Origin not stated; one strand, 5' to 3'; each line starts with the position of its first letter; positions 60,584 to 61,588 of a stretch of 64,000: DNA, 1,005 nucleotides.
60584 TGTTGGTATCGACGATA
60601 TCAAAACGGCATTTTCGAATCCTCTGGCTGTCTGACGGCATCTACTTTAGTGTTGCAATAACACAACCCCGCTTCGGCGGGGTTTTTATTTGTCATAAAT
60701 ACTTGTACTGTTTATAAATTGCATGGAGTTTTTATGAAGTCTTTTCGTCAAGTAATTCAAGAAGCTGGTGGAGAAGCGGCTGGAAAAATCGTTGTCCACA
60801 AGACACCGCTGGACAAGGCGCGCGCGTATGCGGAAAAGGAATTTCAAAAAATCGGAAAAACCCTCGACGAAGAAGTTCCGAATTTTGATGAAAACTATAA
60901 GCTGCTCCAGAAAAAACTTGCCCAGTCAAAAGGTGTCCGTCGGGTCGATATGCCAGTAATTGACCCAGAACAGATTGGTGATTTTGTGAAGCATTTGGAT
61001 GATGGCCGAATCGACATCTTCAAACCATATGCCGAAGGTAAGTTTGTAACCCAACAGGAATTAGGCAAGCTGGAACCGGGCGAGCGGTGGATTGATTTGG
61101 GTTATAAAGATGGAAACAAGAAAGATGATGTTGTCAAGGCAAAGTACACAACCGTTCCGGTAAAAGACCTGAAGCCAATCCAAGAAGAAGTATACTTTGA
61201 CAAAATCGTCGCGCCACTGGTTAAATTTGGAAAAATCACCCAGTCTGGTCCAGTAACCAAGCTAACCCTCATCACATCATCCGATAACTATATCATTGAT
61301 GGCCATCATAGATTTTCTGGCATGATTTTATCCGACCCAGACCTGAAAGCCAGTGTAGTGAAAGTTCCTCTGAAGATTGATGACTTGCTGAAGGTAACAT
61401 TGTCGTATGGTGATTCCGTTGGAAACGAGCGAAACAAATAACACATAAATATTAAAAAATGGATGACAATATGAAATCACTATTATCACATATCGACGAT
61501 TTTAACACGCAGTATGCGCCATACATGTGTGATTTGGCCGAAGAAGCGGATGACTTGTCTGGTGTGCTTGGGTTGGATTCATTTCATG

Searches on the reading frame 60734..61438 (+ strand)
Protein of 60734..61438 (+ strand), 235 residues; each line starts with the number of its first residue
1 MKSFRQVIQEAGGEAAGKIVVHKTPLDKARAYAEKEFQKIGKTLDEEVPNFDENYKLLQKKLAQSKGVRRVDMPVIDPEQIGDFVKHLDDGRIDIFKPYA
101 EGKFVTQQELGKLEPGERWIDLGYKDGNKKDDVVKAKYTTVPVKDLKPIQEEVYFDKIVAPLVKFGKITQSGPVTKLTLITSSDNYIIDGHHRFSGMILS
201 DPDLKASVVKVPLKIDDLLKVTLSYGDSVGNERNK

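Call 96: search_protein_families(library=phrogs, proteins=[window:60734-61438:+], max_evalue=0.001)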
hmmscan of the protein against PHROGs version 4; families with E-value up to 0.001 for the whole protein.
window:60734-61438:+ (235 aa): 1 family
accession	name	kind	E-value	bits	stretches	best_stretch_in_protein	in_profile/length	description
phrog_2859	-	unknown function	1.8e-13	50.4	1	132-224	364-455/740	-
